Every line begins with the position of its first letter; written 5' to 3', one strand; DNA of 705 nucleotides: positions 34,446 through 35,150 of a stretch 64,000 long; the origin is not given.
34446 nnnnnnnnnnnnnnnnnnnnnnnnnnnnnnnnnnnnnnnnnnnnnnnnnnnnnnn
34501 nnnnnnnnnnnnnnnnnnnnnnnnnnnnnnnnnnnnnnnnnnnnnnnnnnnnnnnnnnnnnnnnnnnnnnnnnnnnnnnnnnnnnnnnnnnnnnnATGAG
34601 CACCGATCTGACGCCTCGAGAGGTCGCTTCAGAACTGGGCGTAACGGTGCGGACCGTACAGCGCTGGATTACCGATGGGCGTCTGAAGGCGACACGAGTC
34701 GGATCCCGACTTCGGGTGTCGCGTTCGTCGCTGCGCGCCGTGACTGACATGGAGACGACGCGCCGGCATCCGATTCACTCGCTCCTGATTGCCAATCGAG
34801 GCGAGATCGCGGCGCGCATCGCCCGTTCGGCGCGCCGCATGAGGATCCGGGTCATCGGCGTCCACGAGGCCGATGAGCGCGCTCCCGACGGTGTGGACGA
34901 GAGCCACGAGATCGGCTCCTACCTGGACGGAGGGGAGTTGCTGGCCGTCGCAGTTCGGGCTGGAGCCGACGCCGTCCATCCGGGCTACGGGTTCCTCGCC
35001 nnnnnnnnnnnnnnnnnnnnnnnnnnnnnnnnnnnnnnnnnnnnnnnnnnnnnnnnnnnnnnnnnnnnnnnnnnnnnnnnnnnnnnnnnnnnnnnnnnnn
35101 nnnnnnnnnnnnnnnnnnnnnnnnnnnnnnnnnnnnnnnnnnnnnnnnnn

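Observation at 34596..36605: Leucine-catabolic biotin carboxylase fused to an excisionase/MerR-type DNA-binding HTH: candidate trigger enzyme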

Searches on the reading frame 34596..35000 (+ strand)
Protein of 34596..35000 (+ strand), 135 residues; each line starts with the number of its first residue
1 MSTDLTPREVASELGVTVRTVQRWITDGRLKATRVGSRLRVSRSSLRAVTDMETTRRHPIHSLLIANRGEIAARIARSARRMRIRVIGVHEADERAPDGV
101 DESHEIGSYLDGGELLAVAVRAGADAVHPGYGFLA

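Call 10: find_related_loci(query=window:34596-35000:+, collection=genome_contigs, flank=8000)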
Query window:34596-35000:+ (135 aa) in genome_contigs; peptide patterns used: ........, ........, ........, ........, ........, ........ (x = any residue, [..] = any of these).
600 stretches matched a pattern (row limit reached: there are more); 585 encode a relative of the query (tblastn E <= 1e-3); the best 80 are kept; 80 distinct loci.
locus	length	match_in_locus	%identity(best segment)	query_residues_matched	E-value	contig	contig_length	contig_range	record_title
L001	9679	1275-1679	43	1-135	6e-22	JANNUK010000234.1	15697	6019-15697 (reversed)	MAG: Chloroflexota bacterium isolate SOY_30_metabat_227 SOY_30_k141_3150287, whole genome shotgun sequence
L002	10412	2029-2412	46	1-135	2e-21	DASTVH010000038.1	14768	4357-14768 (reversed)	MAG TPA_asm: Candidatus Limnocylindrales bacterium isolate SMAG_U2354 k141_726834, whole genome shotgun sequence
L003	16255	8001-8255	55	60-135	2e-19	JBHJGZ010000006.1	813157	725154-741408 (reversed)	MAG: Myxococcota bacterium isolate sb_S8C902_1 S8Ck141_74051, whole genome shotgun sequence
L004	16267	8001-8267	52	56-135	4e-19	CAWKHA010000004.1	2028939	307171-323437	MAG: uncultured Actinomycetota bacterium isolate MFD05942.bin.1.63 genome assembly, contig: contig_8894, whole genome sh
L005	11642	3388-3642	54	60-135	2e-18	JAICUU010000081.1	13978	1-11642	MAG: Burkholderiales bacterium isolate GZL_ISSM_2_bin.107 k141_2515007_length_13978_cov_43.2647, whole genome shotgun se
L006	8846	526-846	47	33-135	3e-18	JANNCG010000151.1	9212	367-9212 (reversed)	MAG: Myxococcales bacterium isolate OTE_78_metabat_205 OTE_78_k141_2271336, whole genome shotgun sequence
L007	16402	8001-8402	43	2-135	4e-18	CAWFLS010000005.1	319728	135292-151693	MAG: uncultured Chloroflexia bacterium isolate MFD00392.bin.2.138 genome assembly, contig: contig_16399, whole genome sh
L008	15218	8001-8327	42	35-135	4e-18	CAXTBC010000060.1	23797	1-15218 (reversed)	MAG TPA_asm: uncultured Acetobacteraceae bacterium isolate private_T1904_metawrap_bin.3 genome assembly, contig: private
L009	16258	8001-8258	49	59-135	5e-18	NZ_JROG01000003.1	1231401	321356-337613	Sphingomonas sp. 35-24ZXX contig3_scaffold1, whole genome shotgun sequence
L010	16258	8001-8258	48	59-135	8e-18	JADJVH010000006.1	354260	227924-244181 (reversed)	MAG: Candidatus Opimibacter iunctus isolate Hjor_18-Q3-R7-51_BAT3C.56 tig00003433-10-3537450, whole genome shotgun seque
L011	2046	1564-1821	49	59-135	9e-18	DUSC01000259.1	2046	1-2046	MAG TPA_asm: Hyphomicrobiales bacterium isolate AS26fmACSIPLY_5 55581_AS26, whole genome shotgun sequence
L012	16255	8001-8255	48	60-135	2e-17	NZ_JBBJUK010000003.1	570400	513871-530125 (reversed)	Sphingobium sp. AN558 3, whole genome shotgun sequence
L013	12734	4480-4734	51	60-135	2e-17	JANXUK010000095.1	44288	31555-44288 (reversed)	MAG: Sphingomonadales bacterium isolate 339R_metabat_38 339R_k141_1619166, whole genome shotgun sequence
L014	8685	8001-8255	45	60-135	2e-15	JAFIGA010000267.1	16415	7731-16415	MAG: Leptospira sp. isolate coassembly_bin.86 k141_112225, whole genome shotgun sequence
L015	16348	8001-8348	40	24-135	2e-17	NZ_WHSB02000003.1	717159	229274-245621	Shinella lacus strain CPCC 100929 NODE_3, whole genome shotgun sequence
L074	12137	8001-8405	36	7-135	2e-15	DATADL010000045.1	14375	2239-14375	MAG TPA_asm: Actinomycetota bacterium isolate SMAG_U6749 k141_675811, whole genome shotgun sequence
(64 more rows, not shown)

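Call 31: search_protein_families(library=pfam, proteins=[L002:2029-4020:+, L002:71-1132:+, L002:963-1985:+, L002:4269-5147:-, L002:4494-5450:+, L002:6137-7585:+, L001:1275-3341:+, L001:427-1353:+, L001:3353-4594:-, L001:4937-6538:+], max_evalue=0.00001)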
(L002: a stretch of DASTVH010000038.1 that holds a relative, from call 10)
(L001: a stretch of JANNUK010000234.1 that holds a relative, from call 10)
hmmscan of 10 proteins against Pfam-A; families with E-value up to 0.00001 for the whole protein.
L002:2029-4020:+ (663 aa): 6 families
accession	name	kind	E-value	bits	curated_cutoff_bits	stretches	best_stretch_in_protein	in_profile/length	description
PF02786.22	CPSase_L_D2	-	8.6e-67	225.2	19.8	1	157-363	1-208/211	Carbamoyl-phosphate synthase L chain, ATP binding domain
PF02785.25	Biotin_carb_C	-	1.9e-31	108.8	32.4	1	378-484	1-107/108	Biotin carboxylase C-terminal domain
PF00289.28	Biotin_carb_N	-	7.5e-22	78.3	25.5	1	101-152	59-110/110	Biotin carboxylase, N-terminal domain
PF00364.28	Biotin_lipoyl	-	1.4e-11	44.4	22.1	1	595-660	2-72/73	Biotin-requiring enzyme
PF12728.13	HTH_17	-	1.2e-10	41.9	27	1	5-49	2-46/51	Helix-turn-helix domain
PF07478.18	Dala_Dala_lig_C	-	1.5e-08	34.8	24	1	182-333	24-174/204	D-ala D-ala ligase C-terminus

L002:71-1132:+ (353 aa): 1 family
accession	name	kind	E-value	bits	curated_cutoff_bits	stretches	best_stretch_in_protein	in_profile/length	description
PF01636.29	APH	-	1.4e-27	97.4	23.2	1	78-301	4-229/239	Phosphotransferase enzyme family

L002:963-1985:+ (340 aa): 2 families
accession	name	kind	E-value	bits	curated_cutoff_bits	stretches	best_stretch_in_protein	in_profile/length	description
PF00378.25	ECH_1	-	1.7e-45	155.8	27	1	87-335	6-249/251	Enoyl-CoA hydratase/isomerase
PF16113.10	ECH_2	-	1.5e-25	90.8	27.2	1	88-263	2-176/335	Enoyl-CoA hydratase/isomerase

L002:4269-5147:- (292 aa): 0 families

L002:4494-5450:+ (318 aa): 1 family
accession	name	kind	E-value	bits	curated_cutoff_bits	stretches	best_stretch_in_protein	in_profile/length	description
PF00682.25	HMGL-like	-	1.1e-39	136.9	29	1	14-288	1-259/260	HMGL-like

L002:6137-7585:+ (482 aa): 4 families
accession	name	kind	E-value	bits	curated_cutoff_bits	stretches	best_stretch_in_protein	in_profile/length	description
PF01743.26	PolyA_pol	-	3.5e-31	108.6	23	1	46-184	1-126/126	Poly A polymerase head domain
PF12627.12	PolyA_pol_RNAbd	-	2.5e-15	56.4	22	1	211-272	1-62/64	Probable RNA and SrmB- binding site of polymerase A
PF01966.28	HD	-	4.4e-11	43.5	22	1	302-393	26-111/116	HD domain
PF13735.12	tRNA_NucTran2_2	-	2.6e-09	37.6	27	1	332-471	22-146/149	tRNA nucleotidyltransferase domain 2 putative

L001:1275-3341:+ (688 aa): 7 families
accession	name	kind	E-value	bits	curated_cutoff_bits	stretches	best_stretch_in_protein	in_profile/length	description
PF02786.22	CPSase_L_D2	-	1.2e-65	221.4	19.8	1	164-370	1-208/211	Carbamoyl-phosphate synthase L chain, ATP binding domain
PF02785.25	Biotin_carb_C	-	7.2e-33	113.4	32.4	1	385-491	1-107/108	Biotin carboxylase C-terminal domain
PF00289.28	Biotin_carb_N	-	1.6e-22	80.5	25.5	1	109-159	60-110/110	Biotin carboxylase, N-terminal domain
PF00364.28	Biotin_lipoyl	-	2.1e-16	59.9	22.1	1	619-685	2-73/73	Biotin-requiring enzyme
PF12728.13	HTH_17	-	1e-08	35.7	27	1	5-51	2-48/51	Helix-turn-helix domain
PF07478.18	Dala_Dala_lig_C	-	1.4e-07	31.7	24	1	190-340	25-174/204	D-ala D-ala ligase C-terminus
PF02222.28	ATP-grasp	-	2.1e-06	28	27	1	187-341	17-162/179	ATP-grasp domain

L001:427-1353:+ (308 aa): 0 families

L001:3353-4594:- (413 aa): 0 families

L001:4937-6538:+ (533 aa): 4 families
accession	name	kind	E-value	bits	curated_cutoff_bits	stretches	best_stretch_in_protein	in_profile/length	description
PF01743.26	PolyA_pol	-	3.5e-28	98.9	23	1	92-199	1-112/126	Poly A polymerase head domain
PF01966.28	HD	-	1e-13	52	22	1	349-445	22-112/116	HD domain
PF12627.12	PolyA_pol_RNAbd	-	1.3e-13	50.9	22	1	264-321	4-61/64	Probable RNA and SrmB- binding site of polymerase A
PF13735.12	tRNA_NucTran2_2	-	5.6e-08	33.3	27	1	383-522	22-146/149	tRNA nucleotidyltransferase domain 2 putative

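Call 56: find_homologous_proteins(query=L002:2029-4017:+, max_evalue=1e-10)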
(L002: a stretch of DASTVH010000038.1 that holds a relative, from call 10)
Query L002:2029-4017:+ (663 aa): 8000 proteins with E <= 1e-10 among 8000 candidates; the best 120 are listed.
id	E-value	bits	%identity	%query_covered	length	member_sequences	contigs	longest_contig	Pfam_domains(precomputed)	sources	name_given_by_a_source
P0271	0.0e+0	1428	100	100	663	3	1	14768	PF12728.14,PF02786.23,PF00364.29,PF00289.29,PF02222.28,PF07478.19,PF02785.26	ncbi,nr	ncbi:MAG TPA: biotin carboxylase N-terminal domain-containing protein [Candidatus Limnocylindrales b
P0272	0.0e+0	1253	89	100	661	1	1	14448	PF12728.14,PF02786.23,PF00364.29,PF00289.29,PF02222.28,PF07478.19,PF02785.26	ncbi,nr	ncbi:MAG TPA: biotin carboxylase N-terminal domain-containing protein [Candidatus Limnocylindrales b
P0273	0.0e+0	1128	89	90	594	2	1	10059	PF02786.23,PF00364.29,PF00289.29,PF07478.19,PF02785.26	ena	-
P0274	0.0e+0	1091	79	100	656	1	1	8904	PF12728.14,PF02786.23,PF00364.29,PF00289.29,PF02222.28,PF07478.19,PF02785.26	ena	-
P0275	0.0e+0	1066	78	100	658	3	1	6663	PF25973.1,PF12728.14,PF02786.23,PF00364.29,PF00289.29,PF07478.19,PF02785.26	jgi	jgi:acetyl-CoA/propionyl-CoA carboxylase biotin carboxyl carrier protein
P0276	1.5e-293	993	73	100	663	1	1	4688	PF25973.1,PF12728.14,PF02786.23,PF00364.29,PF00289.29,PF02222.28,PF07478.19,PF02785.26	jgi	jgi:3-methylcrotonyl-CoA carboxylase alpha subunit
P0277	1.6e-291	987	73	100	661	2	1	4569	PF25973.1,PF12728.14,PF02786.23,PF00364.29,PF00289.29,PF02222.28,PF25919.1,PF07478.19,PF02785.26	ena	-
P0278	4.8e-288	975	72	100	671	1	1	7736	PF25973.1,PF12728.14,PF02786.23,PF00364.29,PF00289.29,PF02222.28,PF25997.1,PF07478.19,PF02785.26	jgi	jgi:excisionase family DNA binding protein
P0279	6.7e-288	975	71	100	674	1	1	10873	PF12728.14,PF02786.23,PF00364.29,PF00289.29,PF07478.19,PF02785.26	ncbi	ncbi:MAG TPA: biotin carboxylase N-terminal domain-containing protein [Candidatus Limnocylindrales b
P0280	3.5e-286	969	70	100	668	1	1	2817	PF25973.1,PF12728.14,PF02786.23,PF00364.29,PF00289.29,PF25917.1,PF07478.19,PF02785.26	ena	-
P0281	7.0e-286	968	71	100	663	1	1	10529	PF25973.1,PF12728.14,PF25984.1,PF02786.23,PF00364.29,PF00289.29,PF07478.19,PF02785.26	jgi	jgi:acetyl-CoA/propionyl-CoA carboxylase biotin carboxyl carrier protein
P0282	1.5e-285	967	71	100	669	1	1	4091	PF25973.1,PF12728.14,PF25984.1,PF02786.23,PF00364.29,PF00289.29,PF02222.28,PF07478.19,PF02785.26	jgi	jgi:excisionase family DNA binding protein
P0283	5.4e-285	965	70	100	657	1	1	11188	PF25973.1,PF12728.14,PF02786.23,PF00364.29,PF00289.29,PF02222.28,PF07478.19,PF02785.26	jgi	jgi:excisionase family DNA binding protein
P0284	5.7e-285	965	72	100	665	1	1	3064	PF25973.1,PF12728.14,PF02786.23,PF00364.29,PF00289.29,PF07478.19,PF02785.26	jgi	jgi:acetyl-CoA/propionyl-CoA carboxylase, biotin carboxylase, biotin carboxyl carrier protein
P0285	9.7e-285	964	71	100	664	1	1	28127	PF25973.1,PF12728.14,PF02786.23,PF00364.29,PF00289.29,PF02222.28,PF25919.1,PF07478.19,PF02785.26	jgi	jgi:acetyl-CoA/propionyl-CoA carboxylase biotin carboxyl carrier protein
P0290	7.7e-284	961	71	100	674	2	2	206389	PF12728.14,PF02786.23,PF00364.29,PF00289.29,PF02222.28,PF07478.19,PF02785.26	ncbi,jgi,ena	-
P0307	3.5e-282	956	70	100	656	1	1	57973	PF25973.1,PF12728.14,PF25984.1,PF02786.23,PF00364.29,PF00289.29,PF25917.1,PF07478.19,PF02785.26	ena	-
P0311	8.6e-282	955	70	100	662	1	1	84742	PF12728.14,PF02786.23,PF00364.29,PF00289.29,PF07478.19,PF02785.26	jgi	jgi:excisionase family DNA binding protein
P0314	2.0e-281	954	68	100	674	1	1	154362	PF12728.14,PF02786.23,PF00364.29,PF00289.29,PF25917.1,PF07478.19,PF02785.26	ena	-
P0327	1.3e-280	951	69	100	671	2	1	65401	PF25973.1,PF12728.14,PF02786.23,PF00364.29,PF00289.29,PF02222.28,PF07478.19,PF02785.26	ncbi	-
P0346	1.2e-278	944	70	98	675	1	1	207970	PF12728.14,PF02786.23,PF00364.29,PF00289.29,PF02222.28,PF25917.1,PF07478.19,PF02785.26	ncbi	-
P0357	6.6e-278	942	69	100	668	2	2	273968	PF25973.1,PF12728.14,PF02786.23,PF00364.29,PF00289.29,PF02222.28,PF25919.1,PF25917.1,PF07478.19,PF02785.26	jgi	jgi:acetyl-CoA/propionyl-CoA carboxylase biotin carboxyl carrier protein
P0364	1.3e-277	941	70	100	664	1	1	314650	PF12728.14,PF02786.23,PF00364.29,PF00289.29,PF02222.28,PF07478.19,PF02785.26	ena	-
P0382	1.3e-276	938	69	100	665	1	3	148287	PF25973.1,PF12728.14,PF25984.1,PF02786.23,PF00364.29,PF00289.29,PF07478.19,PF02785.26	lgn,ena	-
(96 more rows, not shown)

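Call 57: find_encoding_contigs(protein=P0364, flank=10000, max_places=1)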
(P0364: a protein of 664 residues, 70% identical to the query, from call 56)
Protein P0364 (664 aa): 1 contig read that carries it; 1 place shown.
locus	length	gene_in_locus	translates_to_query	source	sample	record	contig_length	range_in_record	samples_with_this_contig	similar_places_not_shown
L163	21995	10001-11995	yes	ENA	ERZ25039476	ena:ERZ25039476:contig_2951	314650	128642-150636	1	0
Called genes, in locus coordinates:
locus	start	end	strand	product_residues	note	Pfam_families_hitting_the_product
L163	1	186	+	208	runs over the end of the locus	-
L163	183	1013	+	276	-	PF14158:YndJ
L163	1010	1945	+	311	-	PF01370:Epimerase, PF13460:NAD_binding_10 (weak), PF08338:DUF1731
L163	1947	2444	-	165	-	-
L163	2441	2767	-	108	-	PF13560:HTH_31, PF12844:HTH_19 (weak), PF01381:HTH_3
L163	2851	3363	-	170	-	-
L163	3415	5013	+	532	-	PF03255:ACCA (weak), PF01039:Carboxyl_trans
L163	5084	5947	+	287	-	-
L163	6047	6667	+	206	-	-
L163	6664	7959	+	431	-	PF03473:MOSC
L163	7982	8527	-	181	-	PF14117:DUF4287, PF18899:DUF5655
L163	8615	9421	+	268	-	PF00378:ECH_1, PF16113:ECH_2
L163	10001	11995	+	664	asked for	PF12728:HTH_17, PF00289:Biotin_carb_N, PF02786:CPSase_L_D2, PF02222:ATP-grasp (weak), PF07478:Dala_Dala_lig_C, PF02785:Biotin_carb_C, PF00364:Biotin_lipoyl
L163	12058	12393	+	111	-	-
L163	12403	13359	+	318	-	PF00682:HMGL-like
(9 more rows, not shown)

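Call 58: find_encoding_contigs(protein=P0357, flank=10000, max_places=1)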
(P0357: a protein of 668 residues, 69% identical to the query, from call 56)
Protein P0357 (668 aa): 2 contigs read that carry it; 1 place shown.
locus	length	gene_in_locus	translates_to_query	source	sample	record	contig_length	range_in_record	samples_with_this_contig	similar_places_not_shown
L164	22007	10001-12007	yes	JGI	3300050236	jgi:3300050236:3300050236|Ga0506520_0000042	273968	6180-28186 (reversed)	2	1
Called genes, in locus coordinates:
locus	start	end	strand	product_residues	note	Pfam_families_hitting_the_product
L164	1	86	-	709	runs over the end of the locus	PF19568:Spore_III_AA, PF03266:NTPase_1 (faint), PF13604:AAA_30 (faint), PF25516:PTPase, PF01424:R3H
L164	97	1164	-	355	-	-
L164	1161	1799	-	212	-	PF01174:SNO, PF07685:GATase_3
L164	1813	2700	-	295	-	PF01680:SOR_SNZ, PF17935:TetR_C_27 (faint), PF05690:ThiG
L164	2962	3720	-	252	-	-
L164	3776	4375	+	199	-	-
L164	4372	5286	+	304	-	PF01370:Epimerase, PF04321:RmlD_sub_bind (weak), PF05368:NmrA, PF07993:NAD_binding_4 (faint), PF01073:3Beta_HSD, PF13460:NAD_binding_10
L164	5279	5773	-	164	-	-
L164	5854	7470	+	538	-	PF03255:ACCA, PF01039:Carboxyl_trans, PF06833:MdcE (faint)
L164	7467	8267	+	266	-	-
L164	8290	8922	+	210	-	-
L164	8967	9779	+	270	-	PF00378:ECH_1, PF16113:ECH_2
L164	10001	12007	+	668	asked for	PF12728:HTH_17, PF00289:Biotin_carb_N, PF02222:ATP-grasp (weak), PF02786:CPSase_L_D2, PF07478:Dala_Dala_lig_C, PF02785:Biotin_carb_C, PF00364:Biotin_lipoyl, PF25917:BSH_RND (weak), +2 more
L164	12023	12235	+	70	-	-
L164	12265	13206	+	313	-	PF00682:HMGL-like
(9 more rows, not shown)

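Call 59: find_encoding_contigs(protein=P0314, flank=10000, max_places=1)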
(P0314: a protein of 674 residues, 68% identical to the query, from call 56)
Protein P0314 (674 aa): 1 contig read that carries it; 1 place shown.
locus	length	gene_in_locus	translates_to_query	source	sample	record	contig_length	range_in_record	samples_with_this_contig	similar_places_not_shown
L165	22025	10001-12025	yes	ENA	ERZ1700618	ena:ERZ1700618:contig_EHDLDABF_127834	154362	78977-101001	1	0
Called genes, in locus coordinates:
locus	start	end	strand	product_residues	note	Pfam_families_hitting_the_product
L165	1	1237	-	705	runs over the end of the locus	PF03266:NTPase_1 (faint), PF19568:Spore_III_AA, PF25516:PTPase, PF01424:R3H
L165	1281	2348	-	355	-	-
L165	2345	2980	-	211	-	PF01174:SNO, PF07685:GATase_3 (weak)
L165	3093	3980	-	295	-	PF01680:SOR_SNZ, PF05690:ThiG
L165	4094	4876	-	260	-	-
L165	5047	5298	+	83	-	PF04134:DCC1-like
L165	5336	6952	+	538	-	PF03255:ACCA, PF01039:Carboxyl_trans, PF06833:MdcE (faint)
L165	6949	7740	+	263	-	-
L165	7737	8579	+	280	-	-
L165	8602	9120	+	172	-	PF03473:MOSC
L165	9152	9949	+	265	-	PF00378:ECH_1, PF16113:ECH_2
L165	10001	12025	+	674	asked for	PF12728:HTH_17, PF00289:Biotin_carb_N, PF02786:CPSase_L_D2, PF07478:Dala_Dala_lig_C, PF02785:Biotin_carb_C, PF00364:Biotin_lipoyl, PF25917:BSH_RND (faint)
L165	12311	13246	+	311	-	PF00682:HMGL-like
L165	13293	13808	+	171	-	PF01844:HNH, PF14279:HNH_5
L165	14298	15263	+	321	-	PF12627:PolyA_pol_RNAbd, PF01966:HD, PF13735:tRNA_NucTran2_2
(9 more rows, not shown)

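Call 60: find_encoding_contigs(protein=P0346, flank=10000, max_places=1)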
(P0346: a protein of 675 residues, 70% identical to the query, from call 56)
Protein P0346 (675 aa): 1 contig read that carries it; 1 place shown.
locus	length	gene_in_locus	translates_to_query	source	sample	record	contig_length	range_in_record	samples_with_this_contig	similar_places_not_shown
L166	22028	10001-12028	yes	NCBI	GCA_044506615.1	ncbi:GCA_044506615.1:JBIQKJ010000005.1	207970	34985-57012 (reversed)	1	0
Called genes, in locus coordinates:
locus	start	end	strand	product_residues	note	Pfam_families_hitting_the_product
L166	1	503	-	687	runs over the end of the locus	PF03266:NTPase_1 (faint), PF19568:Spore_III_AA, PF13604:AAA_30 (faint), PF25516:PTPase, PF01424:R3H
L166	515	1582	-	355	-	-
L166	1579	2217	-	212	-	PF01174:SNO, PF03575:Peptidase_S51 (faint), PF07685:GATase_3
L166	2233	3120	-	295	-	PF01680:SOR_SNZ, PF05690:ThiG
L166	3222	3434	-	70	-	-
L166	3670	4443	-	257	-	-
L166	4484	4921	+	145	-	-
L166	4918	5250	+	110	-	-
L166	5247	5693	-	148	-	-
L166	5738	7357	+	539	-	PF03255:ACCA, PF01039:Carboxyl_trans, PF06833:MdcE (faint)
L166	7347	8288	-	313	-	PF00149:Metallophos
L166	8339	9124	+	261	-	PF03476:MOSC_N, PF03473:MOSC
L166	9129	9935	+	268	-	PF00378:ECH_1, PF16113:ECH_2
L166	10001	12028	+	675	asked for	PF12728:HTH_17, PF00289:Biotin_carb_N, PF02222:ATP-grasp (faint), PF02786:CPSase_L_D2, PF07478:Dala_Dala_lig_C, PF02785:Biotin_carb_C, PF00364:Biotin_lipoyl, PF25917:BSH_RND (weak)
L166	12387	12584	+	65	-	-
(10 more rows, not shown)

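Call 87: find_encoding_contigs(protein=P0290, flank=3000, max_places=1)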
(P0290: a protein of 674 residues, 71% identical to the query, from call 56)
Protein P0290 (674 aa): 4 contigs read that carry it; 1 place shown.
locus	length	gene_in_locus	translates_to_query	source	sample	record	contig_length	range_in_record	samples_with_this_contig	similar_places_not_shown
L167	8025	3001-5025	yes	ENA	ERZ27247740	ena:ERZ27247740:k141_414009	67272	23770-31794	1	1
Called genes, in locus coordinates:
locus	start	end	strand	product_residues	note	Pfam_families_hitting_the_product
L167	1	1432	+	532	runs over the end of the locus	PF03255:ACCA, PF01039:Carboxyl_trans, PF06833:MdcE (weak)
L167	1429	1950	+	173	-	-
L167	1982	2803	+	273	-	PF00378:ECH_1, PF16113:ECH_2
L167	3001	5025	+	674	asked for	PF12728:HTH_17, PF00289:Biotin_carb_N, PF02786:CPSase_L_D2, PF02222:ATP-grasp (weak), PF07478:Dala_Dala_lig_C (weak), PF02785:Biotin_carb_C, PF00364:Biotin_lipoyl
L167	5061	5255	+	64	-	-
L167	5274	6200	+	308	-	PF00682:HMGL-like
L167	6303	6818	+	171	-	PF01844:HNH, PF13395:HNH_4 (weak), PF14279:HNH_5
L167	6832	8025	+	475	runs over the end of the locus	PF01743:PolyA_pol, PF12627:PolyA_pol_RNAbd, PF01966:HD, PF13735:tRNA_NucTran2_2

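Call 88: find_encoding_contigs(protein=P0382, flank=3000, max_places=1)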
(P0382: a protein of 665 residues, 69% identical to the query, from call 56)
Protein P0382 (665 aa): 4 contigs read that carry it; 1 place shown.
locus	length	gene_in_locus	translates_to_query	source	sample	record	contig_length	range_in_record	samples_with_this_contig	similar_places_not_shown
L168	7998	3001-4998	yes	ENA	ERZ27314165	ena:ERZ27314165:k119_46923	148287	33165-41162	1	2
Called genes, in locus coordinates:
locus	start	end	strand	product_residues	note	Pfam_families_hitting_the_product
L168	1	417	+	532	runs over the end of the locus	PF03255:ACCA, PF01039:Carboxyl_trans, PF06833:MdcE (faint)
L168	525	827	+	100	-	-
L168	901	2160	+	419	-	PF03473:MOSC, PF00583:Acetyltransf_1, PF13673:Acetyltransf_10 (faint), PF13508:Acetyltransf_7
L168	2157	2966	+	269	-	PF00378:ECH_1, PF16113:ECH_2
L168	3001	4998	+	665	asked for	PF12728:HTH_17, PF00289:Biotin_carb_N, PF02786:CPSase_L_D2, PF07478:Dala_Dala_lig_C (weak), PF02785:Biotin_carb_C, PF00364:Biotin_lipoyl, PF25973:BSH_CzcB (faint), PF25984:BSH_YknX (faint)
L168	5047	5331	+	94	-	-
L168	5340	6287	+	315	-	PF00682:HMGL-like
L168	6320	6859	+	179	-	PF01844:HNH, PF14279:HNH_5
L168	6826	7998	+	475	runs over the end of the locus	PF01743:PolyA_pol, PF12627:PolyA_pol_RNAbd, PF01966:HD, PF13735:tRNA_NucTran2_2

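Call 89: find_encoding_contigs(protein=P0311, flank=3000, max_places=1)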
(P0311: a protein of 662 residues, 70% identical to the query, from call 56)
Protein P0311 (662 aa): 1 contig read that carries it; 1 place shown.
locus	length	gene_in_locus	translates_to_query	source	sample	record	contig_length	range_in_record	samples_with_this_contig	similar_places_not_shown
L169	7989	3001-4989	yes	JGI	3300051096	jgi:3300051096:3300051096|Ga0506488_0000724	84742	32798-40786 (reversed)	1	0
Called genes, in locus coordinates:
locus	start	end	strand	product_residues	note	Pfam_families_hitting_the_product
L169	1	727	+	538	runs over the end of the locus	PF03255:ACCA, PF06833:MdcE (faint), PF01039:Carboxyl_trans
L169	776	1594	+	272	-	PF00378:ECH_1, PF16113:ECH_2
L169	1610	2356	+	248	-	-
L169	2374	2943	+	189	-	PF01169:GDT1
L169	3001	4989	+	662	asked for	PF12728:HTH_17, PF00289:Biotin_carb_N, PF02786:CPSase_L_D2, PF07478:Dala_Dala_lig_C, PF02785:Biotin_carb_C, PF00364:Biotin_lipoyl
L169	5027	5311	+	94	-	-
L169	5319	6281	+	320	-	PF00682:HMGL-like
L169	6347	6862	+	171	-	PF01844:HNH, PF14279:HNH_5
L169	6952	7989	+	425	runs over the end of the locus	PF01743:PolyA_pol, PF12627:PolyA_pol_RNAbd, PF01966:HD, PF13735:tRNA_NucTran2_2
